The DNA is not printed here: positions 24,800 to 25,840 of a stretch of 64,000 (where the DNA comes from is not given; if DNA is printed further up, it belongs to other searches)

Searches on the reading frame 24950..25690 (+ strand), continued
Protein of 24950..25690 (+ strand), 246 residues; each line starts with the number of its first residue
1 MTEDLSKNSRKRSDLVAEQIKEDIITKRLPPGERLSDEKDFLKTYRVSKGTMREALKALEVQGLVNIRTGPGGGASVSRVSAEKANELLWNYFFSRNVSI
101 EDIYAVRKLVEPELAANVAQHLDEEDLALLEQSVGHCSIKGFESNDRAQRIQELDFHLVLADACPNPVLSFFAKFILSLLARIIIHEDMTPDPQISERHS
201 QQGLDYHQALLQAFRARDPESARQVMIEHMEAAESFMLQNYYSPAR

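Call 77: find_encoding_contigs(protein=P0024, flank=10000, max_places=2)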
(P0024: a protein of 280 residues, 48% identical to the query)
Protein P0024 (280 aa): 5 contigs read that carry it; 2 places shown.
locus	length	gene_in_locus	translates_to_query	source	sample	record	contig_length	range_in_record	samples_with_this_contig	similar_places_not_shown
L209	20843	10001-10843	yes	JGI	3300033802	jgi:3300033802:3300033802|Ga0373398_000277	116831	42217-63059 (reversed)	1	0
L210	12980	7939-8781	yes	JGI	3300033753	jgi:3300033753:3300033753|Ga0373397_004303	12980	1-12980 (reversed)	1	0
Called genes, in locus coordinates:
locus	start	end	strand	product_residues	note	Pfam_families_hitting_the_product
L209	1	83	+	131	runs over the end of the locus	PF00034:Cytochrom_C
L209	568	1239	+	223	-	PF00072:Response_reg, PF00196:GerE, PF08281:Sigma70_r4_2 (weak), PF13412:HTH_24 (weak)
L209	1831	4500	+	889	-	PF01590:GAF, PF13185:GAF_2, PF08448:PAS_4, PF00989:PAS, PF08448:PAS_4, PF13426:PAS_9, PF08447:PAS_3, PF00989:PAS, +7 more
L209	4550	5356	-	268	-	PF00005:ABC_tran, PF13401:AAA_22 (faint), PF13304:AAA_21 (weak), PF08352:oligo_HPY (weak)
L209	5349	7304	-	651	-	PF12911:OppC_N, PF00528:BPD_transp_1, PF00005:ABC_tran, PF13304:AAA_21 (faint), PF08352:oligo_HPY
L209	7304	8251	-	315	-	PF19300:BPD_transp_1_N, PF00528:BPD_transp_1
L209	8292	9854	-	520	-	PF00496:SBP_bac_5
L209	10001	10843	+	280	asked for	PF00392:GntR, PF07729:FCD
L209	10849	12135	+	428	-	PF04389:Peptidase_M28, PF01546:Peptidase_M20, PF07687:M20_dimer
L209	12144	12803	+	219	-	PF06267:DUF1028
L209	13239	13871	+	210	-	PF07589:PEP_exosort_dom (weak)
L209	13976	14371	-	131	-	PF01042:Ribonuc_L-PSP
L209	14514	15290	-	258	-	PF03746:LamB_YcsF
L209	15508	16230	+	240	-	PF02682:CT_C_D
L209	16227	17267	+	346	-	PF02626:CT_A_B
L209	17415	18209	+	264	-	PF00392:GntR, PF07702:UTRA (weak)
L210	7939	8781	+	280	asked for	PF00392:GntR, PF07729:FCD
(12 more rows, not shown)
